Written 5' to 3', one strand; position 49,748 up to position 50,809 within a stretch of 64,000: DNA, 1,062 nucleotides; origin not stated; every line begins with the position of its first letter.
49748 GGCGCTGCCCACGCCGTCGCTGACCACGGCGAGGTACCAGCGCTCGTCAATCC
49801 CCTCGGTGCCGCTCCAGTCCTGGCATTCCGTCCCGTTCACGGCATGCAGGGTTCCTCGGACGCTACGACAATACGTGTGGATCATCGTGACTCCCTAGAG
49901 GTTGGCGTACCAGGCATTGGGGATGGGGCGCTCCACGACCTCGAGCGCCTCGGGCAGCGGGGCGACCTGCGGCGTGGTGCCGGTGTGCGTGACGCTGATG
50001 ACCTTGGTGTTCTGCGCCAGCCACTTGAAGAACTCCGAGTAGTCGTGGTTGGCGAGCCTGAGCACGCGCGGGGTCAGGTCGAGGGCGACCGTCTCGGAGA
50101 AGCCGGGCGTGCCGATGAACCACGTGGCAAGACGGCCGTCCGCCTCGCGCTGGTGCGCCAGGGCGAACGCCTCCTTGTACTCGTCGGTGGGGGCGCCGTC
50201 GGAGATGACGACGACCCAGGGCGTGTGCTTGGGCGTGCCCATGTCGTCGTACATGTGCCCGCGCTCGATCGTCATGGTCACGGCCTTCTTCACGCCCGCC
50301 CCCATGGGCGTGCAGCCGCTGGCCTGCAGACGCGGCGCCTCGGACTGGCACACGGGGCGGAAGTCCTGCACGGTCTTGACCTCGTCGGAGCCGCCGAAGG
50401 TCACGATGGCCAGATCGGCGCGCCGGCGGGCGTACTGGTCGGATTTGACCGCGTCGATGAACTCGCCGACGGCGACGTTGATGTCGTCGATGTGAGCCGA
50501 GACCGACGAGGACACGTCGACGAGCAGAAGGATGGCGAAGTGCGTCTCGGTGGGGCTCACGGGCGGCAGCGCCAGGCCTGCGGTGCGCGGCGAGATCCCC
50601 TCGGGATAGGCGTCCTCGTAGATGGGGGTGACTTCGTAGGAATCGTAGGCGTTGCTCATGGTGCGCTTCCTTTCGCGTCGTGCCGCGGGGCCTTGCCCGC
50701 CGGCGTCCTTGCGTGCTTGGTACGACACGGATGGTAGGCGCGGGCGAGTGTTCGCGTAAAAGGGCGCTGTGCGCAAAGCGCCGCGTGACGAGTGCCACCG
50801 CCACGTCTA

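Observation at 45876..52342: FHA / kinase / PP2C / vWA / kinase island: an expanded TerY-P (YegI-YegK-YegL type) phospho-signalling module of unknown function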

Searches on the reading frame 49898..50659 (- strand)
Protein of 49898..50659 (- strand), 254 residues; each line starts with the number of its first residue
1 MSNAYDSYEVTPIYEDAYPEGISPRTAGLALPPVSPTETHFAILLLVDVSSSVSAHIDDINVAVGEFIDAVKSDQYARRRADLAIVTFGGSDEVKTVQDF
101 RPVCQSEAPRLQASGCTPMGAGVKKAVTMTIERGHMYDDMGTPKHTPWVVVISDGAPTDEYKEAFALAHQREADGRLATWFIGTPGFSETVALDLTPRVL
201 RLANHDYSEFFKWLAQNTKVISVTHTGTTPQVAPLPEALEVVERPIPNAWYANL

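Call 5: search_protein_families(library=pfam, proteins=[window:49898-50659:-], max_evalue=0.01)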
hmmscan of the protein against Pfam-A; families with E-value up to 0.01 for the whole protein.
window:49898-50659:- (254 aa): 2 families
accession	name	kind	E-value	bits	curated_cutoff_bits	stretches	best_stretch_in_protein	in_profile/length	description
PF13519.12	VWA_2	-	8.6e-05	23.6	27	1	43-155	1-106/107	von Willebrand factor type A domain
PF00092.34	VWA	-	0.00027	21.7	23.8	1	43-170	2-129/174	von Willebrand factor type A domain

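Call 6: search_protein_families(library=padloc, proteins=[window:49898-50659:-], max_evalue=0.01)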
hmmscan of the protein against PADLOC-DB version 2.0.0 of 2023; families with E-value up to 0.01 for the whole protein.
window:49898-50659:- (254 aa): 0 families

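Call 7: search_protein_families(library=ncbifam, proteins=[window:49898-50659:-], max_evalue=0.01)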
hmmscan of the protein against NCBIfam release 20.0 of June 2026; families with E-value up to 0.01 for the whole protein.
window:49898-50659:- (254 aa): 0 families

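Call 8: find_related_loci(query=window:49898-50659:-, collection=genome_contigs, flank=10000)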
Query window:49898-50659:- (254 aa) in genome_contigs; peptide patterns used: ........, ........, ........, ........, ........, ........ (x = any residue, [..] = any of these).
73 stretches matched a pattern, but none encodes a relative of the query by tblastn (E <= 1e-3).

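Call 9: find_homologous_proteins(query=window:49898-50659:-)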
Query window:49898-50659:- (254 aa): 10 proteins with E <= 0.001 among 797 candidates.
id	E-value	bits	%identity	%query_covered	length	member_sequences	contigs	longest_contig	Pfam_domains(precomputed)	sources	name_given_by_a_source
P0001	5.1e-164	562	97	100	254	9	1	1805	-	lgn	-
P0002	1.6e-25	108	37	78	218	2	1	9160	PF00092.35,PF13519.13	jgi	jgi:uncharacterized protein YegL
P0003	2.5e-24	104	35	73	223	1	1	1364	PF00092.35,PF13519.13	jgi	jgi:uncharacterized protein YegL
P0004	3.2e-22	98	31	89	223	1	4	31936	PF00092.35,PF13519.13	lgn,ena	-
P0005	5.4e-21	93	36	70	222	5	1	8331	PF00092.35,PF13519.13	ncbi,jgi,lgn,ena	jgi:uncharacterized protein YegL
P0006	2.1e-20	92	35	70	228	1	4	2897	PF00092.35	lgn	-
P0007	3.2e-18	84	33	72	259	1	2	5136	PF00092.35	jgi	jgi:uncharacterized protein YegL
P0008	5.3e-17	80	32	79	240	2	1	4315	PF00092.35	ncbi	ncbi:MAG: VWA domain-containing protein [Thermomicrobiales bacterium]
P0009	1.7e-15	75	29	75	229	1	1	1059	PF00092.35,PF13519.13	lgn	-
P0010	1.9e-14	72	30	85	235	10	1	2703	PF00092.35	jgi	jgi:uncharacterized protein YegL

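Call 10: find_encoding_contigs(protein=P0002, flank=10000, max_places=3)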
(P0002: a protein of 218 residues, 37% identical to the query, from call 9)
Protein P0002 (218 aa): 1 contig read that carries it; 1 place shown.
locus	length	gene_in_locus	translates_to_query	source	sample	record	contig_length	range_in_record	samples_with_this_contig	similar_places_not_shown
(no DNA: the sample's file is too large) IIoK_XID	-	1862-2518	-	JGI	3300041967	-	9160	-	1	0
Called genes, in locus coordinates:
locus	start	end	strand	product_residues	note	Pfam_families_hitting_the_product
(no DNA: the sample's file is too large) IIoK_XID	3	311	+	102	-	?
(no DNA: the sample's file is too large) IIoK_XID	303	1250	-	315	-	-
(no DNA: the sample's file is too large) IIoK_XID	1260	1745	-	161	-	-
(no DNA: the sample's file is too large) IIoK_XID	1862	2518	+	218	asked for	PF00092:VWA, PF13519:VWA_2 (weak)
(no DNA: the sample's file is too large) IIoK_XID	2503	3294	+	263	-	PF13672:PP2C_2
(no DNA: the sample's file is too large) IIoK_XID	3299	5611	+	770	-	PF00069:Pkinase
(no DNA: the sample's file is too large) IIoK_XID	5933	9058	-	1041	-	PF12770:CHAT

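Call 11: find_encoding_contigs(protein=P0004, flank=10000, max_places=3)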
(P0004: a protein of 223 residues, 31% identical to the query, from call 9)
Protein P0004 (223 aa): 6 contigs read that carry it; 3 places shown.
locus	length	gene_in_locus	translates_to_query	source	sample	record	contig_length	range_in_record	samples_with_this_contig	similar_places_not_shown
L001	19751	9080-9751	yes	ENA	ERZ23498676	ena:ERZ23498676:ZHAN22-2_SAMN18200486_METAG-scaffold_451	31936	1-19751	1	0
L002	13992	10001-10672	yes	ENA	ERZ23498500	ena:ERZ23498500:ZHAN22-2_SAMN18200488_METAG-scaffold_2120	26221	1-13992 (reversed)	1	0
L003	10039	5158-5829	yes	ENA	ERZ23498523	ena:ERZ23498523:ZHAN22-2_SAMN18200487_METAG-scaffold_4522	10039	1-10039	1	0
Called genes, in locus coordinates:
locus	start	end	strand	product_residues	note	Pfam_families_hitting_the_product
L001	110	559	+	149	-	PF07681:DoxX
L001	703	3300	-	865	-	PF11791:Aconitase_B_N, PF06434:Aconitase_2_N, PF00330:Aconitase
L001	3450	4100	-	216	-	PF00440:TetR_N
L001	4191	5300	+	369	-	PF08240:ADH_N, PF00107:ADH_zinc_N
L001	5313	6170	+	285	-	PF00756:Esterase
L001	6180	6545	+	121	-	PF00903:Glyoxalase, PF13669:Glyoxalase_4 (weak)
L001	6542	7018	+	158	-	-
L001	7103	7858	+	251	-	-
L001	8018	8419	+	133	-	-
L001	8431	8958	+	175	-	PF07152:YaeQ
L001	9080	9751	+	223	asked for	PF00092:VWA, PF13519:VWA_2 (weak)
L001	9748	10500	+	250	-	PF13672:PP2C_2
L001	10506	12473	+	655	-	PF00069:Pkinase (weak)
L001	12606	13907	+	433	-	-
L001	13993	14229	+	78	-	PF00581:Rhodanese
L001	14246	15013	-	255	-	-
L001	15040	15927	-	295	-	PF06750:A24_N_bact, PF01478:Peptidase_A24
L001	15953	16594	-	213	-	PF18475:PIN7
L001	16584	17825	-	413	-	PF28597:T2SSF_N, PF00482:T2SSF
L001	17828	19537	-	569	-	PF05157:MshEN, PF00437:T2SSE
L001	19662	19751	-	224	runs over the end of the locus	PF01569:PAP2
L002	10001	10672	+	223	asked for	PF00092:VWA, PF13519:VWA_2 (weak)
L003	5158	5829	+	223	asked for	PF00092:VWA, PF13519:VWA_2 (weak)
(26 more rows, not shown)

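Call 12: find_encoding_contigs(protein=P0005, flank=10000, max_places=3)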
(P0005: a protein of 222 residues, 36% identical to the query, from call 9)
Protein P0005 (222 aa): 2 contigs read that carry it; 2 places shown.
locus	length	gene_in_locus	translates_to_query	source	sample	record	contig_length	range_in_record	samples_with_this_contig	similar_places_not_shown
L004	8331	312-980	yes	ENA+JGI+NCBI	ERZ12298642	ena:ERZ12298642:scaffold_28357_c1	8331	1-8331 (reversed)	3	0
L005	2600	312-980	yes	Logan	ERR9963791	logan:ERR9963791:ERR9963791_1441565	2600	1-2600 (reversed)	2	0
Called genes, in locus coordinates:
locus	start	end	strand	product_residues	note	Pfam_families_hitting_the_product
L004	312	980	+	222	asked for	PF00092:VWA, PF13519:VWA_2 (weak)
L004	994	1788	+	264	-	PF13672:PP2C_2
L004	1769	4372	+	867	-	PF00069:Pkinase (weak)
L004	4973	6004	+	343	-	-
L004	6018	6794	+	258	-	-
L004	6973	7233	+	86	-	-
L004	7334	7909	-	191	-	-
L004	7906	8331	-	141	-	?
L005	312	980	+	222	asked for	PF00092:VWA, PF13519:VWA_2 (weak)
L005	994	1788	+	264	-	PF13672:PP2C_2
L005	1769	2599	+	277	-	?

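Call 31: find_encoding_contigs(protein=P0001, flank=10000, max_places=4)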
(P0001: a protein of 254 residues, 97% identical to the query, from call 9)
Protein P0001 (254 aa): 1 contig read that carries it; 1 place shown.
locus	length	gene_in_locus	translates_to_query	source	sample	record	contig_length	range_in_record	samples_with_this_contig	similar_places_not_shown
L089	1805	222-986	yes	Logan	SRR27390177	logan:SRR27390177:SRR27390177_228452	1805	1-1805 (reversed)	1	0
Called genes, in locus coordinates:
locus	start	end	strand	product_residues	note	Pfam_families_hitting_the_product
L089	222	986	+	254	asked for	-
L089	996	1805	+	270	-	?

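Call 40: search_protein_families(library=padloc, proteins=[L001:9080-9748:+, L001:9748-10497:+, L001:10506-12470:+, L004:312-977:+, L004:994-1785:+, L004:1769-4369:+], max_evalue=0.01)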
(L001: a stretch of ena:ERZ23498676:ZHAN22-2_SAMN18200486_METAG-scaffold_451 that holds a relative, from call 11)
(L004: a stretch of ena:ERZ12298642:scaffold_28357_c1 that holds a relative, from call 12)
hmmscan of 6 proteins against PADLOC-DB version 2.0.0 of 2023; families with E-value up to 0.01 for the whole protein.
L001:9080-9748:+ (223 aa): 0 families

L001:9748-10497:+ (250 aa): 1 family
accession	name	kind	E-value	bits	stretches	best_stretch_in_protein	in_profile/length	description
PDLC04519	PDC-M21C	-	0.005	14.4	1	15-95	7-80/224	-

L001:10506-12470:+ (655 aa): 6 families
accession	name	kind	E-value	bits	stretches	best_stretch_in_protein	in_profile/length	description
PDLC04047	PD-T4-6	-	2e-06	25.2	1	11-227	11-214/327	-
PDLC04053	PD-T4-6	-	2.6e-06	25.1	1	10-229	9-215/311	-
PDLC04039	PD-T4-6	-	0.00036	17.7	1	121-164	115-158/458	-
PDLC04043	PD-T4-6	-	0.00051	17.2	0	125-163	120-158/452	-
PDLC04042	PD-T4-6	-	0.00077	17.2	1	11-163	10-152/292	-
PDLC04049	PD-T4-6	-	0.0037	14.1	1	10-170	11-163/442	-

L004:312-977:+ (222 aa): 0 families

L004:994-1785:+ (264 aa): 0 families

L004:1769-4369:+ (867 aa): 13 families
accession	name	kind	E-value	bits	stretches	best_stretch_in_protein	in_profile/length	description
PDLC03920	MkoA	-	3.1e-07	27.1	1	118-300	123-281/1112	-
PDLC03921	MkoA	-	1.7e-06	24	1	117-181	587-651/1607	-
PDLC04053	PD-T4-6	-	2.7e-06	25.1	1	113-224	106-214/311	-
PDLC04039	PD-T4-6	-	3.2e-05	21.1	1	111-224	108-218/458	-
PDLC04047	PD-T4-6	-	4.5e-05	20.7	1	113-224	107-215/327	-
PDLC04054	PD-T4-6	-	6.8e-05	20.4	1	114-223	108-215/347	-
PDLC04042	PD-T4-6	-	9.3e-05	20.2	1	112-221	104-212/292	-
PDLC04049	PD-T4-6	-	0.00047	17.1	1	113-160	110-159/442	-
PDLC04058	PD-T4-6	-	0.00074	16.7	0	119-160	116-159/460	-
PDLC04138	mad6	-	0.00091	16.2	1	110-302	146-319/659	mads_6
PDLC04043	PD-T4-6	-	0.001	16.2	1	114-224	112-220/452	-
PDLC04063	PD-T4-6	-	0.0049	13.7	0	113-160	115-164/564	-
PDLC04060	PD-T4-6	-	0.0066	13.4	0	113-156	104-147/486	-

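Call 70: search_protein_families(library=phrogs, proteins=[window:49898-50659:-], max_evalue=0.001)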
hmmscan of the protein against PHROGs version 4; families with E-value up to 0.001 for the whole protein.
window:49898-50659:- (254 aa): 2 families
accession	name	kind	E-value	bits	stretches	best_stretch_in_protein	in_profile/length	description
phrog_28389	-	unknown function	9.7e-28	98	1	37-229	16-207/219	-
phrog_7371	-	unknown function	0.00025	21.7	1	38-156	4-109/204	-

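Call 74: search_dna_similar(query=window:49898-50659:-, collection=phages, mode=protein, max_rows=15)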
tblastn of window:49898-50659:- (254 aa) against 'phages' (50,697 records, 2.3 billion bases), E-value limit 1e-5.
Records with a match: 3; places in all: 3; records where one place covers at least 80% of the query: 0.
Best place of each record, by identity: <60% 3.
By first word of the organism name: Bacteriophage 3.
By host as written in the record: - 3.
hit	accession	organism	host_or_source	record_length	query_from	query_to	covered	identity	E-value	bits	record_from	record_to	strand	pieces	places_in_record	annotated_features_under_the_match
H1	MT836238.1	Bacteriophage sp.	human fecal samples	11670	57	222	65%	30.4%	9e-15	79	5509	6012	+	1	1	record has no annotation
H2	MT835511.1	Bacteriophage sp.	human fecal samples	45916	56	235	71%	24.7%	2e-6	54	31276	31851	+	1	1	record has no annotation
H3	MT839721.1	Bacteriophage sp.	human fecal samples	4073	57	159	41%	33.0%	3e-10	66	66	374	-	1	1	record has no annotation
